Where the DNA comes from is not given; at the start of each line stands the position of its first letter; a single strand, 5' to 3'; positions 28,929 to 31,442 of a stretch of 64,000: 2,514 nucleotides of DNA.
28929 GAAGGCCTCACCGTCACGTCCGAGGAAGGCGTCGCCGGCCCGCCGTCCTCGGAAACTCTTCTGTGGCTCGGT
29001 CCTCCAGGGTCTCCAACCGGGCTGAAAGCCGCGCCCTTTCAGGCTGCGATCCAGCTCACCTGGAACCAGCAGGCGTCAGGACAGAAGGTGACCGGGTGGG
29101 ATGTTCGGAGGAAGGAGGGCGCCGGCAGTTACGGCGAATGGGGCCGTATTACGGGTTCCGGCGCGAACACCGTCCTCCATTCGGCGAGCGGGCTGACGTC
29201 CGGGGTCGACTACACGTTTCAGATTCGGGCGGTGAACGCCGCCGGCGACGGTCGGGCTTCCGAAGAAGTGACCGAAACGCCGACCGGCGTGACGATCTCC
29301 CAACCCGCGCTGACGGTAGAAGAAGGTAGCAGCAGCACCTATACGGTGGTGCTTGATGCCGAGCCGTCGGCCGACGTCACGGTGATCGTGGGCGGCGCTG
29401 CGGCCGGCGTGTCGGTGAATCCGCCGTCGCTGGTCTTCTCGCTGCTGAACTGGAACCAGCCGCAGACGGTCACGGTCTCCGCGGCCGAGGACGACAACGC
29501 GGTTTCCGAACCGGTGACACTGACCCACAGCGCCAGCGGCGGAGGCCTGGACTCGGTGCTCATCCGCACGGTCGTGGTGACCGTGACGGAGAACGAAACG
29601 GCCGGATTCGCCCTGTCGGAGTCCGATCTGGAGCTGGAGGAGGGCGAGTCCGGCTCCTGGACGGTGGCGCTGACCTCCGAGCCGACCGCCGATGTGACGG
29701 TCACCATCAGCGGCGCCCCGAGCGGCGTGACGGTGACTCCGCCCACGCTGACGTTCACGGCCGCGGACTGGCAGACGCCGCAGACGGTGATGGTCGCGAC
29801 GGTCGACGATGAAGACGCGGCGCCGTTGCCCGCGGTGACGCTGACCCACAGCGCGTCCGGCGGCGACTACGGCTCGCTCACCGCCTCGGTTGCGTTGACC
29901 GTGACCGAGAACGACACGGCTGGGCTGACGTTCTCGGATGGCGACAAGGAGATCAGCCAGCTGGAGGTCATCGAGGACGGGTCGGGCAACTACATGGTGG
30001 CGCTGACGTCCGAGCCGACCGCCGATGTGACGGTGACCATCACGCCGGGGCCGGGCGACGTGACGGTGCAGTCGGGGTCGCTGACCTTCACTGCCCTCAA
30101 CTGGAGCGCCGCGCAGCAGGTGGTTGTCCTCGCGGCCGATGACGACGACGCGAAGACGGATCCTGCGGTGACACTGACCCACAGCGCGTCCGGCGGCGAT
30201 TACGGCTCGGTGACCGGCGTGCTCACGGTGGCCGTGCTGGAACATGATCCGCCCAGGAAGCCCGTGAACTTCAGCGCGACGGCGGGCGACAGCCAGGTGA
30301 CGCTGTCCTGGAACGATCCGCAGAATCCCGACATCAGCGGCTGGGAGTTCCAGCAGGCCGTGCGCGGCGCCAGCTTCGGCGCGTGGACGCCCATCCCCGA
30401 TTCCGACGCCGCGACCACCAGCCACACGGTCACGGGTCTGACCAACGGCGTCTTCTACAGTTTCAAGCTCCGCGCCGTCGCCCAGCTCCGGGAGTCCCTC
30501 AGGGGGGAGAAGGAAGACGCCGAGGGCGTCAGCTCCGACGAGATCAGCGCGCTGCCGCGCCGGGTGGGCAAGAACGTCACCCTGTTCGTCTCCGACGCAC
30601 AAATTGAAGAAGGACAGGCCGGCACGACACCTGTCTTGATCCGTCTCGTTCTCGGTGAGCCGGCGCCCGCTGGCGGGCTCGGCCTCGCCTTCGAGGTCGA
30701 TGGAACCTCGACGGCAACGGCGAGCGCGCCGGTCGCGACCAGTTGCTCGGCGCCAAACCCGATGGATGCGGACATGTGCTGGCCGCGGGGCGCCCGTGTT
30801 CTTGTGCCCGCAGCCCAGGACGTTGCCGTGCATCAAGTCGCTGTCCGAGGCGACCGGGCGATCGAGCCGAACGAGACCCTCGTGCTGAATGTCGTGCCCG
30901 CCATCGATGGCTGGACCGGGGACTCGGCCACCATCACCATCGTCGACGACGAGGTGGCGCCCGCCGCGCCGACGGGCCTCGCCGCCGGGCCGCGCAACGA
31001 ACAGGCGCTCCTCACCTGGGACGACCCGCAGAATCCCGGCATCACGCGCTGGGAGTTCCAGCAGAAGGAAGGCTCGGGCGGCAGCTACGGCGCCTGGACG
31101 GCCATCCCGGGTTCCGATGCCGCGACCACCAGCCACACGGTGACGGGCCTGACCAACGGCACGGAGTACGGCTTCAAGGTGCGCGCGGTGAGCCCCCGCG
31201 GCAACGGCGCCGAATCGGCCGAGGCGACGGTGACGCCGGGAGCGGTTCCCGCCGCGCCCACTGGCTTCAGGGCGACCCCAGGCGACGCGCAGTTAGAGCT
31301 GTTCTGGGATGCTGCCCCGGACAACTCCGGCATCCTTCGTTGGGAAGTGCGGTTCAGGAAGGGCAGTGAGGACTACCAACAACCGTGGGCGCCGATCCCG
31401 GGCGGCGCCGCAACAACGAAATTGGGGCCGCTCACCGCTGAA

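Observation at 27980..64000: Single open reading frame of at least 11,900 codons encoding a secreted FN3 / Calx-beta / cadherin-like mega-protein, continuing beyond the window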

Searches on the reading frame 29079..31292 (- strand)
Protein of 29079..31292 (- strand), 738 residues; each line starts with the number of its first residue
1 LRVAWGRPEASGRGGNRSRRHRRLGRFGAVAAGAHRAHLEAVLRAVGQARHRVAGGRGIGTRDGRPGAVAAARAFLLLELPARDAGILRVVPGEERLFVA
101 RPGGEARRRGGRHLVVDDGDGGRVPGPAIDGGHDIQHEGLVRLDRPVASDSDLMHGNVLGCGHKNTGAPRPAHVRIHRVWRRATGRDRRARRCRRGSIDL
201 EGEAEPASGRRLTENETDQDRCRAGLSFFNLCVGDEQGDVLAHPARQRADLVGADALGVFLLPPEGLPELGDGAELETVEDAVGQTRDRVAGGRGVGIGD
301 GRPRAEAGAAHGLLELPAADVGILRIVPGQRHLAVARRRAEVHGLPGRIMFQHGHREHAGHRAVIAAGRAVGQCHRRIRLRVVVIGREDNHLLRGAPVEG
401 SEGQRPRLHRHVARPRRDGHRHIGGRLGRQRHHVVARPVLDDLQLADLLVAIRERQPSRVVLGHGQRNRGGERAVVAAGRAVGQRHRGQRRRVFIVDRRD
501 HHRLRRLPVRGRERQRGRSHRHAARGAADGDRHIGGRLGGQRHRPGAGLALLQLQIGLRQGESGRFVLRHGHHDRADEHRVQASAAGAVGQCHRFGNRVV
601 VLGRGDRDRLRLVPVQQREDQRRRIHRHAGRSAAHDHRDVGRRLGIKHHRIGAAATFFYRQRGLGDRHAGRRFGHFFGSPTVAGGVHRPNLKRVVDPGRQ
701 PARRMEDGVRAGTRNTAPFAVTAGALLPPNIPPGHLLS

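Call 86: search_protein_families(library=pfam, proteins=[window:29079-31292:-], max_evalue=0.001)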
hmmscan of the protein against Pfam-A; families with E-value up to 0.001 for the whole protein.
window:29079-31292:- (738 aa): 0 families
